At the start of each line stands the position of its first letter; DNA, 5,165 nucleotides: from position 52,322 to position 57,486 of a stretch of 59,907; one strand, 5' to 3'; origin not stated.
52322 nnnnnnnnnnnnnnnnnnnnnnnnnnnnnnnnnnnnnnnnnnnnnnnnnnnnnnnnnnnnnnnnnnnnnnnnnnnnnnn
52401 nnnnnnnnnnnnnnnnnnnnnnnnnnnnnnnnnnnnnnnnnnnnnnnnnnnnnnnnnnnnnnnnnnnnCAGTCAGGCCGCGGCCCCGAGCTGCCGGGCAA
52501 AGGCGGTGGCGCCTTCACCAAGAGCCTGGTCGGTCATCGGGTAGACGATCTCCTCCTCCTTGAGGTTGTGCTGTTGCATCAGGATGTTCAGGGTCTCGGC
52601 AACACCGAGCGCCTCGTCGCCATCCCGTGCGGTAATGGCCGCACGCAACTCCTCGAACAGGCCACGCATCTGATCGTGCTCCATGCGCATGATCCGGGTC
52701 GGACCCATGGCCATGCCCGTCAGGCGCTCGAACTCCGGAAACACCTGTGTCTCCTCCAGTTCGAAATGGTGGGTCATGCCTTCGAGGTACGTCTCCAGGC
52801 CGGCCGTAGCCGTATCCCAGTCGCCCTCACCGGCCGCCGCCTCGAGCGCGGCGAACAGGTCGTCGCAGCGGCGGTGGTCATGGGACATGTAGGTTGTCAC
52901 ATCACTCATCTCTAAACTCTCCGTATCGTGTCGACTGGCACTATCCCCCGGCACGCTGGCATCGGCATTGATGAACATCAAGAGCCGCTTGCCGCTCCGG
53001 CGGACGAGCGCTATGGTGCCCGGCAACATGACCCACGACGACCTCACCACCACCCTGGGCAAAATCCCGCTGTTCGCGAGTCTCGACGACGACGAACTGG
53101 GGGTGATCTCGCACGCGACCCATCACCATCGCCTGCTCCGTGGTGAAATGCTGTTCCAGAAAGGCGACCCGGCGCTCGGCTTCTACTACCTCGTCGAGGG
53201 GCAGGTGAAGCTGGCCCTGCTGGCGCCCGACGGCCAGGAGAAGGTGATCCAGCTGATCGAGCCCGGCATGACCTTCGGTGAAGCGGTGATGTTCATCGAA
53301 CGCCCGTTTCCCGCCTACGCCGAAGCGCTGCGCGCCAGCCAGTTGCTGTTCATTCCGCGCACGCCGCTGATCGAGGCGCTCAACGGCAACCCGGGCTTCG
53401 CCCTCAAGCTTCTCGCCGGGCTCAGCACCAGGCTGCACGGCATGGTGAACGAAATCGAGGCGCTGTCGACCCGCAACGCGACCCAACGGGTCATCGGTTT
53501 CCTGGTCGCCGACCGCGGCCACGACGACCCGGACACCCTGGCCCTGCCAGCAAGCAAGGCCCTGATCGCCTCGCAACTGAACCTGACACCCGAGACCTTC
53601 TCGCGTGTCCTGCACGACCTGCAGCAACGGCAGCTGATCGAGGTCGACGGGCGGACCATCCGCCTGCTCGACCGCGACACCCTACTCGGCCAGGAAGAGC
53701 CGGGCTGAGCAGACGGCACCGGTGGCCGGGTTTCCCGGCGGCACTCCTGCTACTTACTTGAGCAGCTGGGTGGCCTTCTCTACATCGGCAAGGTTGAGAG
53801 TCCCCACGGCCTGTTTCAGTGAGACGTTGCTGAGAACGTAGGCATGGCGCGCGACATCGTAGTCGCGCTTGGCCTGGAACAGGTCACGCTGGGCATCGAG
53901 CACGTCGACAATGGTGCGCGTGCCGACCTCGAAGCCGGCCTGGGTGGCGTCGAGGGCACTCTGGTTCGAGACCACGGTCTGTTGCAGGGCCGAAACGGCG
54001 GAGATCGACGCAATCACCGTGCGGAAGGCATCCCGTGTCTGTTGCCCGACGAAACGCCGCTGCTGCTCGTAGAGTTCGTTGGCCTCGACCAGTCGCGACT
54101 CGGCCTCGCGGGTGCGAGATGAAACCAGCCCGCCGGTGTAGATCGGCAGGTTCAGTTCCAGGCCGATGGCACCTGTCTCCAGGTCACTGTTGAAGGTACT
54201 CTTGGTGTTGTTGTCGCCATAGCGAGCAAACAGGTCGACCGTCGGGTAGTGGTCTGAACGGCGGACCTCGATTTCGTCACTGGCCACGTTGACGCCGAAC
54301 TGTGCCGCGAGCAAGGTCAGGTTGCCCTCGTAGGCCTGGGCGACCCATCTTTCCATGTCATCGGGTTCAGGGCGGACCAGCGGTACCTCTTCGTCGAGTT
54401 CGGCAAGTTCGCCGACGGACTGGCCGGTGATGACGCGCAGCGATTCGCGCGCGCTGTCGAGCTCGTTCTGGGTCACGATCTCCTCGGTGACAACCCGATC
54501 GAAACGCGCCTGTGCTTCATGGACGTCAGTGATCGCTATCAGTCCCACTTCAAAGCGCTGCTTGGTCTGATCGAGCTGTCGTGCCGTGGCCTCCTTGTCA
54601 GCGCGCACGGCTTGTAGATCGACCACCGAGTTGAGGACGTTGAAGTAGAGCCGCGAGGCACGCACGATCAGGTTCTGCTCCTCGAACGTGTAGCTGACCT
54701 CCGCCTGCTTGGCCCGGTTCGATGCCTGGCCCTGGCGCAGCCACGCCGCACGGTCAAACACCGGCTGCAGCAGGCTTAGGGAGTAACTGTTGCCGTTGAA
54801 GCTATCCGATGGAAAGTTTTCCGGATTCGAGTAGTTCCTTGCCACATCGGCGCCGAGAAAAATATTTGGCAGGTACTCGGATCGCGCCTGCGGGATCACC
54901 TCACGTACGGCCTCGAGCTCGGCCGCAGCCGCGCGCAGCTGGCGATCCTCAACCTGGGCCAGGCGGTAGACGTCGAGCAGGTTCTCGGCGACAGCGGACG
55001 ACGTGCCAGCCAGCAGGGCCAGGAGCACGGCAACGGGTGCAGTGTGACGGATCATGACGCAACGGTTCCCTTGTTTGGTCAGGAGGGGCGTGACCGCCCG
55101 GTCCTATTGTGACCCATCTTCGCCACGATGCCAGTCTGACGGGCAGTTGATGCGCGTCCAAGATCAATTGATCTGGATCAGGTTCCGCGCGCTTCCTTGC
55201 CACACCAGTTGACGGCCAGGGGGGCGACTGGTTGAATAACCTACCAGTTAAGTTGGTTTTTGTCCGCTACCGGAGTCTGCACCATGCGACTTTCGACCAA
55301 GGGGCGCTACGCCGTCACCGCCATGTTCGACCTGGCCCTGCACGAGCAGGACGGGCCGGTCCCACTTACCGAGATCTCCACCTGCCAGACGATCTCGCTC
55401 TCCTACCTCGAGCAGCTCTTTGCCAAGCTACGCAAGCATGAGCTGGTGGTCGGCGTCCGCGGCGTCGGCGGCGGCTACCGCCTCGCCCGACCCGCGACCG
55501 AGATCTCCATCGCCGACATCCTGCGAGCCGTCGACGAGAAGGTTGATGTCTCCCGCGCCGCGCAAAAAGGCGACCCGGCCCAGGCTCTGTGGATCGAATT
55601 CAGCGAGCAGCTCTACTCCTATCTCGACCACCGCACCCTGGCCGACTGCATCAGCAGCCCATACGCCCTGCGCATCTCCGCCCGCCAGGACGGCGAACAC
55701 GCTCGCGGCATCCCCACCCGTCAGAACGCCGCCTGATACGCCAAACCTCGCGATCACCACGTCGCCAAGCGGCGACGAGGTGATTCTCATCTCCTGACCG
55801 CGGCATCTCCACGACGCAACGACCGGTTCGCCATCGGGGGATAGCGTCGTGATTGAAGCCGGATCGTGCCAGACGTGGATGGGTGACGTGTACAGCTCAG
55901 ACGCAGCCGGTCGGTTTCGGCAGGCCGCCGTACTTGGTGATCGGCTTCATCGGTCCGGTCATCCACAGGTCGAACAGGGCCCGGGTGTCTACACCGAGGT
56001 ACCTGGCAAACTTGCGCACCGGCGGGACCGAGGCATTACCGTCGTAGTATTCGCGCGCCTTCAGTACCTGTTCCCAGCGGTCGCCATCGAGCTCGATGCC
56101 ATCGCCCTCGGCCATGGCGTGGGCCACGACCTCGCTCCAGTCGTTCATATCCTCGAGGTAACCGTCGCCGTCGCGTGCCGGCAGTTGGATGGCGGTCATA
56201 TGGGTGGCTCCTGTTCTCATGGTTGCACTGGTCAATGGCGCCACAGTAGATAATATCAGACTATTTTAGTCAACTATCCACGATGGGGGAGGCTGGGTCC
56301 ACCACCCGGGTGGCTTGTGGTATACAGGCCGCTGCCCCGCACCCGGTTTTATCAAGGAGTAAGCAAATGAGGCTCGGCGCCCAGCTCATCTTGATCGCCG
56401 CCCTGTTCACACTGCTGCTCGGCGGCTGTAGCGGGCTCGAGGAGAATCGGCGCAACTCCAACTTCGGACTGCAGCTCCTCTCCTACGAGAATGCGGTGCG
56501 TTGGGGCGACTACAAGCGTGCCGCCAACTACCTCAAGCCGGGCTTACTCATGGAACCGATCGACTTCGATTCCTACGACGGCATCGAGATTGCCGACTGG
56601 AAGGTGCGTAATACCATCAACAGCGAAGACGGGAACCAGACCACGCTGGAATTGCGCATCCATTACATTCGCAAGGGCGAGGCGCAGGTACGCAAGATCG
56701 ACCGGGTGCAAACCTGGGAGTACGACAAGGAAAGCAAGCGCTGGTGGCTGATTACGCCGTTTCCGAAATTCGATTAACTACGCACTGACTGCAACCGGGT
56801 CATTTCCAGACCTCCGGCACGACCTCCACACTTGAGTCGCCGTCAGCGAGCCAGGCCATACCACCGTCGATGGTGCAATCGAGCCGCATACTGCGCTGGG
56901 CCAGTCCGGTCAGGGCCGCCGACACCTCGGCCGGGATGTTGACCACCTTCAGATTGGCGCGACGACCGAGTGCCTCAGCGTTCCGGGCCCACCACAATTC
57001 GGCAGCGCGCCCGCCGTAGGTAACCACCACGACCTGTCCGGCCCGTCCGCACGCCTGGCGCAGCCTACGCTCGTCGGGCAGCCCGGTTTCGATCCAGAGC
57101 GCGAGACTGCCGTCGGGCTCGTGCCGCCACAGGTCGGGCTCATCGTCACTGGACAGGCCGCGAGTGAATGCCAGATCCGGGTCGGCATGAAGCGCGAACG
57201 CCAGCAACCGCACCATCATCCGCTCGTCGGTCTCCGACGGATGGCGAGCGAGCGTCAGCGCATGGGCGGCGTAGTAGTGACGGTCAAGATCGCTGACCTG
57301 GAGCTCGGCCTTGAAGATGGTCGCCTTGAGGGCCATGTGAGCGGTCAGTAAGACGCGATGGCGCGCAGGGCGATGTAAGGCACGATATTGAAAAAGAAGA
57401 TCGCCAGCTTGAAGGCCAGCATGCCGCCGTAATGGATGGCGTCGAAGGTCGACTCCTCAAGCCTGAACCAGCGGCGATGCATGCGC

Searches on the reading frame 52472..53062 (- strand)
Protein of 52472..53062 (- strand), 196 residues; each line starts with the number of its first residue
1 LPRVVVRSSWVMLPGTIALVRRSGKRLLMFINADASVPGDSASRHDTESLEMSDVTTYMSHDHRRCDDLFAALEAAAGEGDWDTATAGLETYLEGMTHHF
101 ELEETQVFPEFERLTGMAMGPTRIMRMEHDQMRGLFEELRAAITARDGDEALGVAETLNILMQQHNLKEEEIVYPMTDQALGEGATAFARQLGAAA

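Call 18: search_protein_families(library=pfam, proteins=[window:52472-53062:-], max_evalue=0.001)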
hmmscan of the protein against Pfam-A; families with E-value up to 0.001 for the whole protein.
window:52472-53062:- (196 aa): 1 family
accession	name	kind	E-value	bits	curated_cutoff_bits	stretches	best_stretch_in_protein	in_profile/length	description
PF01814.28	Hemerythrin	-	5.9e-21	75.7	25.3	1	56-176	3-126/127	Hemerythrin HHE cation binding domain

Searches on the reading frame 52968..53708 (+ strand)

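Call 17: search_protein_families(library=pfam, proteins=[window:52968-53708:+], max_evalue=0.001)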
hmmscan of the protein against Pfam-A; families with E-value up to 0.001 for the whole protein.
window:52968-53708:+ (246 aa): 2 families
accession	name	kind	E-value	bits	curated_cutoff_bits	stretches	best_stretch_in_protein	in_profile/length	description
PF00027.35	cNMP_binding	-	3.7e-19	68.9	27.5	1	55-139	3-87/89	Cyclic nucleotide-binding domain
PF13545.12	HTH_Crp_2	-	3.7e-15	56.1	27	1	173-239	1-67/70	Crp-like helix-turn-helix domain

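Call 79: search_protein_families(library=ncbifam, proteins=[window:52968-53708:+], max_evalue=0.00001)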
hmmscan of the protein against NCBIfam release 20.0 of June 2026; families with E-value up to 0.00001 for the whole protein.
window:52968-53708:+ (246 aa): 10 families
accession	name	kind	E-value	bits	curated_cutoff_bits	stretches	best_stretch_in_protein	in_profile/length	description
NF006901.0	PRK09392.1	equivalog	4.2e-29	101.5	211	1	28-240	7-218/236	transcriptional activator FtrB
NF050815.1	TransActFtrBCaul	equivalog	2e-21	76.4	300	1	29-237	10-217/251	transcriptional activator FtrB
NF050806.1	TransRegFixKCaul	equivalog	5.6e-16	58.4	300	1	48-239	20-210/215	transcriptional regulator FixK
NF008365.0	PRK11161.1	subfamily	7.2e-14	51.7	228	1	35-239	30-239/250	fumarate/nitrate reduction transcriptional regulator Fnr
NF008732.0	PRK11753.1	equivalog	9.6e-14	51.3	266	1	44-234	16-211/214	cAMP-activated global transcriptional regulator CRP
TIGR03697.1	NtcA_cyano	equivalog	3.4e-13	49.8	244.95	1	59-235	1-184/193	global nitrogen regulator NtcA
NF052518.1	TransRegLdrP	equivalog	2.3e-09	37.6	300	1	55-239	3-184/195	transcriptional regulator LdrP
NF053664.1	TransRegPtrACyano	equivalog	6.5e-09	35.4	300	1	74-228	32-184/196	Crp/Fnr family transcriptional regulator PtrA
TIGR03896.1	cyc_nuc_ocin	subfamily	1.7e-07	31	161.05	1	35-153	145-263/317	bacteriocin-type transport-associated protein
NF041163.2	encap_f2b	equivalog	4e-07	29.5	400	1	27-143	70-188/450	family 2B encapsulin nanocompartment shell protein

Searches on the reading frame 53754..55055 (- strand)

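Call 18: search_protein_families(library=pfam, proteins=[window:53754-55055:-], max_evalue=0.001)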
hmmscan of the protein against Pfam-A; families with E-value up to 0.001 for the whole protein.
window:53754-55055:- (433 aa): 1 family
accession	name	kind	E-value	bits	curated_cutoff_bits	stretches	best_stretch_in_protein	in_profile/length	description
PF02321.23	OEP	-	2.6e-58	197.3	22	2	235-418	2-187/187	Outer membrane efflux protein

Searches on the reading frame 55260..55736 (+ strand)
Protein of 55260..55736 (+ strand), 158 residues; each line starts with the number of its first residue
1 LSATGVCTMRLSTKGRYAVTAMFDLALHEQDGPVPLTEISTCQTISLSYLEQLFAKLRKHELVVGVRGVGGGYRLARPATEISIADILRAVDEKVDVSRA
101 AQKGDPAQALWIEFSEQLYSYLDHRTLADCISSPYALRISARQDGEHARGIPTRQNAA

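Call 18: search_protein_families(library=pfam, proteins=[window:55260-55736:+], max_evalue=0.001)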
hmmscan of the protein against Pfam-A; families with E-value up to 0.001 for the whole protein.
window:55260-55736:+ (158 aa): 1 family
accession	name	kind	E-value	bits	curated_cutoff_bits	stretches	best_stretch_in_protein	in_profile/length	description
PF02082.26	Rrf2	-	3.9e-32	111.6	30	1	11-131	1-130/132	Iron-dependent Transcriptional regulator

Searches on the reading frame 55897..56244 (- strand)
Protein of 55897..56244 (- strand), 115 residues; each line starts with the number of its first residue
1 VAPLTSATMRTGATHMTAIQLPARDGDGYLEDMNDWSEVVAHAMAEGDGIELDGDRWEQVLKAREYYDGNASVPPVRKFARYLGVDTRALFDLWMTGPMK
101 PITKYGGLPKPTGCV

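Call 18: search_protein_families(library=pfam, proteins=[window:55897-56244:-], max_evalue=0.001)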
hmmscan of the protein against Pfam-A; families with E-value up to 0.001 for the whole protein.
window:55897-56244:- (115 aa): 1 family
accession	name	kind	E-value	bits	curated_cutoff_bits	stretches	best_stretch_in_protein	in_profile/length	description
PF04358.19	DsrC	-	1.7e-21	77.1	24.9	1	24-115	9-107/107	DsrC like protein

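Call 79: search_protein_families(library=ncbifam, proteins=[window:55897-56244:-], max_evalue=0.00001)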
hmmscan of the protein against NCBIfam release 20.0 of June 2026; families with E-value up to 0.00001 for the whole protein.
window:55897-56244:- (115 aa): 2 families
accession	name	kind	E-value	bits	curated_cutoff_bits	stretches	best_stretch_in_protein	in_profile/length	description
TIGR03342.1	dsrC_tusE_dsvC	subfamily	1.1e-18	67.5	53.5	1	24-115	10-108/108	TusE/DsrC/DsvC family sulfur relay protein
NF008562.0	PRK11508.1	equivalog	9e-15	54.8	191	1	24-115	11-109/109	sulfurtransferase TusE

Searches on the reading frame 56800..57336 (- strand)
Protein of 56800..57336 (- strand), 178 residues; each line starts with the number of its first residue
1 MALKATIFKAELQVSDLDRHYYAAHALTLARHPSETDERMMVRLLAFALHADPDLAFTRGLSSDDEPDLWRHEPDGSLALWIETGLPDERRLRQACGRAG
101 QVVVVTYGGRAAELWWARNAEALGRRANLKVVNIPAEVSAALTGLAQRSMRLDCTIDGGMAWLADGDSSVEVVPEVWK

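Call 18: search_protein_families(library=pfam, proteins=[window:56800-57336:-], max_evalue=0.001)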
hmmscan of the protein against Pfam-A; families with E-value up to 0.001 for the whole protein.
window:56800-57336:- (178 aa): 1 family
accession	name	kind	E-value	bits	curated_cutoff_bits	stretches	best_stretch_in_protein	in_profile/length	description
PF07152.18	YaeQ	-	1.1e-73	247.1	25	1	1-173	1-172/173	YaeQ protein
